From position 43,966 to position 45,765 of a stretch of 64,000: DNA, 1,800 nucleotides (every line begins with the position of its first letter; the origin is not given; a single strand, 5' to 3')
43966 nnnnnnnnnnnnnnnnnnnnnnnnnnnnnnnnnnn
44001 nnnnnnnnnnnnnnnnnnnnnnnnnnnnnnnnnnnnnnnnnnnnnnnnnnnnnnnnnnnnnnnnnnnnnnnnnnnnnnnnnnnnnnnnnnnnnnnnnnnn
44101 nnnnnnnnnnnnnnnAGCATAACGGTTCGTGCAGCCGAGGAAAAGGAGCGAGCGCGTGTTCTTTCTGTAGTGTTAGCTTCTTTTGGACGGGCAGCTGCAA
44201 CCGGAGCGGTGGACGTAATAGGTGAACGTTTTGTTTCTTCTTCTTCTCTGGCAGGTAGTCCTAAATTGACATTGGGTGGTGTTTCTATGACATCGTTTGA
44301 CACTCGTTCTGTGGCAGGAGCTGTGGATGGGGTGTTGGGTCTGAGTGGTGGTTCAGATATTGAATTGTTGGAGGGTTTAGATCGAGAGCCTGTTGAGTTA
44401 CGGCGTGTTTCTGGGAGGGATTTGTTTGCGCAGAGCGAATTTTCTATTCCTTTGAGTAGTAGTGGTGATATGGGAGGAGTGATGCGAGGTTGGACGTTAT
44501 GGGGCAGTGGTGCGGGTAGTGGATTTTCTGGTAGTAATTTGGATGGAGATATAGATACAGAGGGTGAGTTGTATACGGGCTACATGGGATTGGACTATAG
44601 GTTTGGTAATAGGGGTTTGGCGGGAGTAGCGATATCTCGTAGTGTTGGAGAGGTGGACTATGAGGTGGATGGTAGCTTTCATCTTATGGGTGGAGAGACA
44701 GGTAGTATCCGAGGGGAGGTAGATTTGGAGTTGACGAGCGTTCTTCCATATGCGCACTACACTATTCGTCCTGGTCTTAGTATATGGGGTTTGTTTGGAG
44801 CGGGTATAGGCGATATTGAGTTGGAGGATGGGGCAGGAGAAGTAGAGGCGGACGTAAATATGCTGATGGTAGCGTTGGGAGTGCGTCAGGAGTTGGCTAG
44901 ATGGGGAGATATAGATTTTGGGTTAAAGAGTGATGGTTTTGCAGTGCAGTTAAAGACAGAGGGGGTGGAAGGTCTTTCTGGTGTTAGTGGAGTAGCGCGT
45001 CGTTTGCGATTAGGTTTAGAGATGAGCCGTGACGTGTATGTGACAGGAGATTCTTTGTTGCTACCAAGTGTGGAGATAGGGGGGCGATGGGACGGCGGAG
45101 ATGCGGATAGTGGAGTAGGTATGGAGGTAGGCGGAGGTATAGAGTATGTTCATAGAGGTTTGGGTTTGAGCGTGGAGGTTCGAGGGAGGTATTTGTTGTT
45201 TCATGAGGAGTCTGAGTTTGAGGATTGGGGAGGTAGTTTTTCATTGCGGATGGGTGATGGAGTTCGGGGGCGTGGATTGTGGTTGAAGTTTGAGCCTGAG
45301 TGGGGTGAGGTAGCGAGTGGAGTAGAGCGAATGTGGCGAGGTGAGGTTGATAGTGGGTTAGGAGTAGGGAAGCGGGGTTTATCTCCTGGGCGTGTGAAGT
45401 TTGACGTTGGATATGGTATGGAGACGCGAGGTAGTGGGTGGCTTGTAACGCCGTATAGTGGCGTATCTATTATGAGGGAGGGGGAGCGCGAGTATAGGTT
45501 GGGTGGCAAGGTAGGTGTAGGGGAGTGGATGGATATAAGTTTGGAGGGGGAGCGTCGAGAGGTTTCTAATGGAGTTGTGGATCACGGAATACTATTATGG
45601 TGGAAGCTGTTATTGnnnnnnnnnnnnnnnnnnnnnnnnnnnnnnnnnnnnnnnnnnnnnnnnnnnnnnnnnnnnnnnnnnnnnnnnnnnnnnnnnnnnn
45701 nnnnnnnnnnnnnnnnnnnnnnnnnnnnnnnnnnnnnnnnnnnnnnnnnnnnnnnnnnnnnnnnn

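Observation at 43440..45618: C-terminal He_PIG/cadherin-like domain plus autotransporter-like barrel on a 6,000-aa passenger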

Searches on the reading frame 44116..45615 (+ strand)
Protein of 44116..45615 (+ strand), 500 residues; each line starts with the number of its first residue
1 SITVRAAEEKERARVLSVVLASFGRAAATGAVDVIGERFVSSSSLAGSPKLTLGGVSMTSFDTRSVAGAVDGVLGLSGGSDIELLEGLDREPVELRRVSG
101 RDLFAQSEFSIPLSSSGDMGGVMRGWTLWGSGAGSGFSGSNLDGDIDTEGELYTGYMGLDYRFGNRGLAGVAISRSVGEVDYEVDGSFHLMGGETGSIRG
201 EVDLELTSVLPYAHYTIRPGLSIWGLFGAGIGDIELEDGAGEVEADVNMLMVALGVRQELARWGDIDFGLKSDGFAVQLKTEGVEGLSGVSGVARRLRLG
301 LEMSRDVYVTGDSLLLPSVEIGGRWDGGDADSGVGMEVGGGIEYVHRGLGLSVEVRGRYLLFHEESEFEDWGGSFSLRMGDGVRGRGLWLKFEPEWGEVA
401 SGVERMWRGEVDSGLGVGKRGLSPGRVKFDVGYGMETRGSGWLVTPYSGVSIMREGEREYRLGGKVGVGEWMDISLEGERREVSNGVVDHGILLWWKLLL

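Call 11: find_homologous_proteins(query=window:44116-45615:+, max_evalue=0.001)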
Query window:44116-45615:+ (500 aa): 114 proteins with E <= 0.001 among 8000 candidates.
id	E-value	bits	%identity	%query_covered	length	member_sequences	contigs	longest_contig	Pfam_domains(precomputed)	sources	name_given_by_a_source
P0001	2.6e-104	368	47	82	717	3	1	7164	PF03160.21,PF03797.26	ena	-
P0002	4.8e-104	367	46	82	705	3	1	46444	PF03797.26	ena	-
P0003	7.6e-99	350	45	81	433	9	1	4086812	PF03797.26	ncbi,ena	-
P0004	8.0e-99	350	45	81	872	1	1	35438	PF03160.21,PF03797.26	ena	-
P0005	1.6e-98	349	45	81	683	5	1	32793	PF03797.26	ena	-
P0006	2.4e-98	348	46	78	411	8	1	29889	PF13505.13,PF03797.26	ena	-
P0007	1.1e-97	346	46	81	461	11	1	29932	PF03797.26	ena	-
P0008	9.8e-97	343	43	82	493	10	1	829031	PF03797.26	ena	-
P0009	7.6e-96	340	45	79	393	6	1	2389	PF03797.26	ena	-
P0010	1.2e-95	339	45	81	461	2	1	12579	PF03797.26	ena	-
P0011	5.1e-90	321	42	80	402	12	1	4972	PF03797.26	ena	-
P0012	2.0e-89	319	41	95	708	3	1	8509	PF03160.21,PF03797.26,PF00041.28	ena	-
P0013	1.1e-87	313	42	81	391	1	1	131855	-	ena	-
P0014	5.8e-87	311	43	81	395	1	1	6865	PF03797.26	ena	-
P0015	2.3e-85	306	45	69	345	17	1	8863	PF03797.26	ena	-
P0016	3.4e-83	298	45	69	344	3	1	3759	PF03797.26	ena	-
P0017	2.6e-82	295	43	70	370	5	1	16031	PF03797.26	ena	-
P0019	6.5e-79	284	48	63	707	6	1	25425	PF03797.26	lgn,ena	-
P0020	4.3e-78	282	35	99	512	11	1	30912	PF03797.26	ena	-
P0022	1.1e-76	277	40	95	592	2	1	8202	PF03797.26,PF00041.28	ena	-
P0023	1.6e-73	266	37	96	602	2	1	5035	PF03797.26,PF05345.19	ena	-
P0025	1.1e-72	264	42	69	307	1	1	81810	PF03797.26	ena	-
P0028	6.2e-67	245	47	55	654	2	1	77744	PF03160.21,PF03797.26,PF05345.19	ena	-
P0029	1.3e-66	244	35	97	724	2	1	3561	PF12733.14,PF05345.19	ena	-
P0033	1.0e-62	231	39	74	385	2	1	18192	PF03797.26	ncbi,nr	ncbi:MAG: autotransporter outer membrane beta-barrel domain-containing protein [Nitrospira sp. SB067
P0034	2.3e-62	230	35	83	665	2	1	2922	PF12733.14,PF05345.19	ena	-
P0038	6.8e-60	221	36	92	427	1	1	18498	PF03797.26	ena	-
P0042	5.8e-56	208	40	73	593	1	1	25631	PF03797.26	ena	-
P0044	6.9e-53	198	45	48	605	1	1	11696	PF03160.21,PF03797.26,PF05345.19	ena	-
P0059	7.0e-36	142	32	80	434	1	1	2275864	PF03797.26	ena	-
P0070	4.8e-29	120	30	75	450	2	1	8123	PF03797.26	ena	-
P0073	4.6e-27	113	32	69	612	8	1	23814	PF03797.26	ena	-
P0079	3.4e-25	107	30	70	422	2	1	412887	PF03797.26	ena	-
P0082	4.6e-25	107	47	27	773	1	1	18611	PF03160.21,PF03797.26,PF05345.19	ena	-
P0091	7.6e-24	103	30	67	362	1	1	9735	PF03797.26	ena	-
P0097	2.6e-23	101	31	56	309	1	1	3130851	PF03797.26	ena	-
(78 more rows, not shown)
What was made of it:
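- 43933..44127 (+): He_PIG-like Ig domain. PF05345 is precomputed on P0023, P0028, P0029, P0034, P0044 and P0082 (call 11).
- On Uncharacterised enlarged autotransporter-like barrel family (this work): E=2.6e-104 to the best relative (call 11).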

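Call 23: predict_structure(alignment_id=A1)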
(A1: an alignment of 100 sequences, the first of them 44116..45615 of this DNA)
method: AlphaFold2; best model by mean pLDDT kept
length: 500 residues; sequences in the alignment: 100
mean_pLDDT: 84.8   pTM: 0.81
mean pLDDT of the five models: 84.8, 84.7, 84.2, 82.4, 81.4
residues with pLDDT >= 90: 302; 70-90: 108; 50-70: 51; < 50: 39
segments of 3 or more residues with pLDDT < 50: 71-97, 409-418
pLDDT, mean of each block of 10 residues (from residue 1): 79 96 96 92 69 78 54 43 42 48 86 74 89 89 92 96 94 98 81 82 98 96 98 97 98 97 95 97 95 97 96 96 94 91 93 91 75 89 82 81 52 45 83 89 93 88 91 91 90 80
secondary structure, 60 per line:
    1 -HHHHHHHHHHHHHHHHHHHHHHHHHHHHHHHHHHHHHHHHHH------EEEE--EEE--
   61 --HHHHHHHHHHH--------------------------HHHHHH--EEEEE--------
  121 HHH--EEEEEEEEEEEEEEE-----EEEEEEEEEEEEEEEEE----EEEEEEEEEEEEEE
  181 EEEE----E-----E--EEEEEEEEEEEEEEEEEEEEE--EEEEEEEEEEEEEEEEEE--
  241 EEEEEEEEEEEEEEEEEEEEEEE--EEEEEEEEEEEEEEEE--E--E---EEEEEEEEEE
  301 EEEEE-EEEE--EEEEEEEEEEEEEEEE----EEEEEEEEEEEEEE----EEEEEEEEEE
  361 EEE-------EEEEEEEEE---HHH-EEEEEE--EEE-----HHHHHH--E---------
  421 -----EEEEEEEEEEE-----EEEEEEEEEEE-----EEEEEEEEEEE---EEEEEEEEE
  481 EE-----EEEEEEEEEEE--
elements in order: H2-43 E50-53 E56-58 H63-73 H100-105 E108-112 E126-140 E146-162 E167-184 E198-218 E221-238 E241-263 E266-281 E291-305 E307-310 E313-328 E333-346 E351-363 E371-379 E387-392 E395-397 H403-408 E426-436 E442-452 E458-468 E472-482 E488-498
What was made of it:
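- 44119..44244 (+): Conserved 42-residue alpha-helix (family motif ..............R; query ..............R). AF2 helix at residues 2-43, pLDDT 92-96 over residues 11-40 (call 23).
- AF2 gave pLDDT 84.8 and pTM 0.81 for the last 500 aa (call 23).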

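Call 27: fold_search(model_id=the predicted structure, library=pdb)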
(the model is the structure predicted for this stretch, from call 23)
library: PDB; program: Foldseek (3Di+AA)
matches with E <= 10: 728; with E <= 0.001: 63
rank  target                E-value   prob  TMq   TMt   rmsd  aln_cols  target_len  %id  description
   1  4rhb_C                4.8e-06  1.00  0.31  0.29  18.6       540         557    7  Crystal structure of the lipopolysaccharide assembly complex LptD-LptE from the Escherichia coli outer membrane (released 2015-08-26)
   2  3qq2_A                9.6e-06  1.00  0.30  0.53   7.1       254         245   16  Crystal Structure of the Beta Domain of the Bordetella Autotransporter Brka (released 2011-04-13)
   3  3qq2_B                1.2e-05  1.00  0.31  0.54   6.5       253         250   16  Crystal Structure of the Beta Domain of the Bordetella Autotransporter Brka (released 2011-04-13)
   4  6h7f_A                2.3e-05  1.00  0.34  0.27  13.9       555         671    7  Crystal structure of BauA, the Ferric preacinetobactin receptor from Acinetobacter baumannii in complex with Fe3+-Prea (released 2018-10-10)
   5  3aeh_A                2.8e-05  1.00  0.31  0.50   7.7       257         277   14  Integral membrane domain of autotransporter Hbp (released 2010-07-07)
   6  9i93_A                2.9e-05  1.00  0.28  0.26  18.2       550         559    7  Cryo-EM structure of Shigella flexneri LptDE bound by a Bicyclic peptide molecule (Compound 2) (released 2025-10-15)
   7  6h7v_A                3.1e-05  1.00  0.34  0.27  14.0       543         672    8  Crystal structure of BauA, the Ferric preacinetobactin receptor from Acinetobacter baumannii (released 2018-10-10)
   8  5fok_A                3.4e-05  1.00  0.39  0.31  11.3       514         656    8  Crystal structure of the siderophore receptor PiuA from Pseudomonas aeruginosa (released 2016-05-11)
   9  5fok_B                3.6e-05  1.00  0.39  0.32  11.3       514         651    8  Crystal structure of the siderophore receptor PiuA from Pseudomonas aeruginosa (released 2016-05-11)
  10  6bpn                  4.3e-05  1.00  0.36  0.29  12.7       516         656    8  The crystal structure of the Ferric-Catecholate import receptor Fiu from E. coli K12: Open form (C2221) (released 2018-11-28)
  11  3qq2_C                4.8e-05  1.00  0.32  0.57   6.8       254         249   17  Crystal Structure of the Beta Domain of the Bordetella Autotransporter Brka (released 2011-04-13)
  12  5nec_A                5.3e-05  1.00  0.34  0.29  14.8       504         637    8  Crystal structure of the siderophore receptor PiuD from Pseudomonas aeruginosa (released 2018-02-07)
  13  5iv8_A                5.8e-05  1.00  0.30  0.28  19.8       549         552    8  The LPS Transporter LptDE from Klebsiella pneumoniae, core complex (released 2016-05-18)
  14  6h7v_B                6.1e-05  1.00  0.33  0.27  14.2       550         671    7  Crystal structure of BauA, the Ferric preacinetobactin receptor from Acinetobacter baumannii (released 2018-10-10)
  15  1uyn                  6.7e-05  1.00  0.29  0.47   8.7       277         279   14  Translocator domain of autotransporter NalP from Neisseria meningitidis (released 2004-03-18)
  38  4mee                  3.0e-04  1.00  0.31  0.45   9.1       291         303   15  Crystal structure of the transport unit of the autotransporter AIDA-I from Escherichia coli (released 2014-06-04)
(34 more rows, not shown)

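Call 28: search_solved_structures(query=A1, max_evalue=1, show_alignments=2)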
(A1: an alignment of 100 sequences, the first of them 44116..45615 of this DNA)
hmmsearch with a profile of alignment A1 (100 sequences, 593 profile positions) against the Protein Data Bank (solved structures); distinct sequences matched with E-value up to 1: 18.
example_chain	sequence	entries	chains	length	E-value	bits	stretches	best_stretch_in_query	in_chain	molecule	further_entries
3us9_A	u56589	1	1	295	1.6e-20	76.6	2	38-101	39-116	Sodium/calcium exchanger 1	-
8sgi_A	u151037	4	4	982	1.1e-16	63.9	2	38-101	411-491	Sodium/calcium exchanger 1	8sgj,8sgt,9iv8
8jp0_A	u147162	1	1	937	7.5e-14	54.6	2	38-101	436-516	Sodium/calcium exchanger 1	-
3rb5_A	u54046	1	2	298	2.3e-13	53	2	27-120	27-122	Na/Ca exchange protein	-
3rb7_A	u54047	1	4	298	3.5e-13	52.4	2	27-120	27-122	Na/Ca exchange protein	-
2fws_A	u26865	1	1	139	4.2e-10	42.2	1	37-101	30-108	Sodium/calcium exchanger 1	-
2dpk_A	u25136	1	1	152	5.4e-10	41.8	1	37-101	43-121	Sodium/calcium exchanger 1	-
3gin_A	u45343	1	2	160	2.1e-09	39.9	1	37-101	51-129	Sodium/calcium exchanger 1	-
2fwu_A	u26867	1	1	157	2.5e-09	39.7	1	27-133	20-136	Sodium/calcium exchanger 1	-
2kls_A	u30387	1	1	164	2.7e-09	39.6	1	27-133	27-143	Sodium/calcium exchanger 1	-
3ead_A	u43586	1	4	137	4.2e-08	35.6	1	27-120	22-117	Na/Ca exchange protein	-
3e9t_A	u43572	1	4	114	7.3e-08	34.8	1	27-118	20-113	Na/Ca exchange protein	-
2qvk_A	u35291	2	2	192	1.6e-06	30.4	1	27-112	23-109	Sodium/calcium exchanger 1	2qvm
2lt9_A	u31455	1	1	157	1e-05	27.7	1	24-132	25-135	Protein Slc8a3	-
3fq4_A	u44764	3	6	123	0.00031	22.8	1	41-115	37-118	Integrin beta-4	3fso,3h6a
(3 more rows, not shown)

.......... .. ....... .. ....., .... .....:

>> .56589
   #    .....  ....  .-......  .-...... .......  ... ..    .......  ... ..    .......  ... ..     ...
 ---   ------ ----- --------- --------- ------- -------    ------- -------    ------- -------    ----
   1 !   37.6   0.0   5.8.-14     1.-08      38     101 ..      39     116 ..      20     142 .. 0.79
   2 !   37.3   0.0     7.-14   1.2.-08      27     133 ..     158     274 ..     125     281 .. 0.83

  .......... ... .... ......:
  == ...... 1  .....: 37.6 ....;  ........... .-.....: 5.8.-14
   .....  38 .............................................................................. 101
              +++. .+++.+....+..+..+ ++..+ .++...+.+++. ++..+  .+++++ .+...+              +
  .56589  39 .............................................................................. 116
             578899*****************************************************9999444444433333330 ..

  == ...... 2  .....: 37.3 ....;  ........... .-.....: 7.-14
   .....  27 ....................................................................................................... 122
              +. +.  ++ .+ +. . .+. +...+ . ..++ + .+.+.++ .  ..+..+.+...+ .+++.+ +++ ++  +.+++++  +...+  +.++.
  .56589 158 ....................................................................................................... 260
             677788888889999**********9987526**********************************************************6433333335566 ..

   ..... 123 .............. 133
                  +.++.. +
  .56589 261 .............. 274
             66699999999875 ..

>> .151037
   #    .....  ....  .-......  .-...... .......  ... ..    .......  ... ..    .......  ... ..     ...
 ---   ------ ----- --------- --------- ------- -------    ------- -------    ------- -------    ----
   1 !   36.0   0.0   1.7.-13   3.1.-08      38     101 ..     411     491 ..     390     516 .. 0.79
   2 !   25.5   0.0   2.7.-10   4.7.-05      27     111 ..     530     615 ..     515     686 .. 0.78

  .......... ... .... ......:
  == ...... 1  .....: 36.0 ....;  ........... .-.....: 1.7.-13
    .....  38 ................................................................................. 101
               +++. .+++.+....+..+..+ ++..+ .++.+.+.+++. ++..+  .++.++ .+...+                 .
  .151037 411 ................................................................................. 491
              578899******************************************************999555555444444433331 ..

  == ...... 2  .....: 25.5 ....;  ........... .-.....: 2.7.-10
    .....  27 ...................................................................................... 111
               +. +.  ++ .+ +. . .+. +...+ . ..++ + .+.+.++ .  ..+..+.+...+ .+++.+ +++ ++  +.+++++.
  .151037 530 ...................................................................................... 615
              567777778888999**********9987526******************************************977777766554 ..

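Call 32: search_protein_families(library=pfam, proteins=[P0003, P0007, P0008, P0013, P0020, P0033, P0038, P0059, P0079, P0091], max_evalue=0.01)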
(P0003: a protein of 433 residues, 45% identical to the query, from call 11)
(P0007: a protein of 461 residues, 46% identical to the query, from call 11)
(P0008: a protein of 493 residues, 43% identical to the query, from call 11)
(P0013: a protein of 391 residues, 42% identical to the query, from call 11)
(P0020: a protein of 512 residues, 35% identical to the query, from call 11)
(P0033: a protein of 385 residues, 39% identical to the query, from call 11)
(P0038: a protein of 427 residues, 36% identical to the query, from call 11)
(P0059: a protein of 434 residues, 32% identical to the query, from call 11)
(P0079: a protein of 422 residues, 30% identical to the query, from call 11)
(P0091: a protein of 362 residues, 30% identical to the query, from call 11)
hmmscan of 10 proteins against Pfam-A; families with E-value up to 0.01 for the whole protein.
P0003 (433 aa): 1 family
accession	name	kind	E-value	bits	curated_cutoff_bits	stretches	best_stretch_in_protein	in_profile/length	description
PF03797.25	Autotransporter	-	2.6e-09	37.7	26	1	70-166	1-95/255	Autotransporter beta-domain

P0007 (461 aa): 1 family
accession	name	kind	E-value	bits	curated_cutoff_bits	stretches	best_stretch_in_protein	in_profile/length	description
PF03797.25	Autotransporter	-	5.7e-09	36.5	26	1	100-197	1-96/255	Autotransporter beta-domain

P0008 (493 aa): 2 families
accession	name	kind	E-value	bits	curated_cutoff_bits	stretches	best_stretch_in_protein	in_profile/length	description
PF03797.25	Autotransporter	-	4.9e-10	40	26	1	130-228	1-97/255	Autotransporter beta-domain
PF13505.12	OMP_b-brl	-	0.00028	21.6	28.7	1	123-232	11-121/175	Outer membrane protein beta-barrel domain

P0013 (391 aa): 1 family
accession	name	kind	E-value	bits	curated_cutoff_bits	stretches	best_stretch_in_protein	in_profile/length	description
PF03797.25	Autotransporter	-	0.00029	21.1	26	0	41-92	2-54/255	Autotransporter beta-domain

P0020 (512 aa): 1 family
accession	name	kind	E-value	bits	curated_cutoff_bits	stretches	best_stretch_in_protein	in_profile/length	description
PF03797.25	Autotransporter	-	1.4e-08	35.3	26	1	151-247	1-96/255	Autotransporter beta-domain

P0033 (385 aa): 2 families
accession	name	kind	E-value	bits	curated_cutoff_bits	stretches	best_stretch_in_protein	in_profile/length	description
PF03797.25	Autotransporter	-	2.9e-09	37.5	26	1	16-210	1-206/255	Autotransporter beta-domain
PF13505.12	OMP_b-brl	-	0.0042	17.7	28.7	0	34-135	39-136/175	Outer membrane protein beta-barrel domain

P0038 (427 aa): 1 family
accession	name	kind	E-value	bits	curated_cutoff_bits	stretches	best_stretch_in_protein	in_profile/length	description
PF03797.25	Autotransporter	-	5.3e-09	36.6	26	1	101-198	1-97/255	Autotransporter beta-domain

P0059 (434 aa): 1 family
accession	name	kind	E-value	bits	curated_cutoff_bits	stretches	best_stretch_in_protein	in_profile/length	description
PF03797.25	Autotransporter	-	3.6e-08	33.9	26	1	65-266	1-208/255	Autotransporter beta-domain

P0079 (422 aa): 1 family
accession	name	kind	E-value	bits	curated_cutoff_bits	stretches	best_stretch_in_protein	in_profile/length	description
PF03797.25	Autotransporter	-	6.6e-09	36.3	26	1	27-250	1-207/255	Autotransporter beta-domain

P0091 (362 aa): 2 families
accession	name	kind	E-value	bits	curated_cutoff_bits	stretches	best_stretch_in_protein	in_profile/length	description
PF03797.25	Autotransporter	-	5.3e-09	36.6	26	1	1-192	29-207/255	Autotransporter beta-domain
PF13505.12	OMP_b-brl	-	0.00055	20.6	28.7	0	126-239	56-173/175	Outer membrane protein beta-barrel domain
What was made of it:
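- On Type Va autotransporter (PF03797): Eight of ten homologues score 33.9-40 bits, but only over profile positions 1-97 or 1-208 (call 32).
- Pfam matches stop at profile position 97-208 in every homologue tested (call 32).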
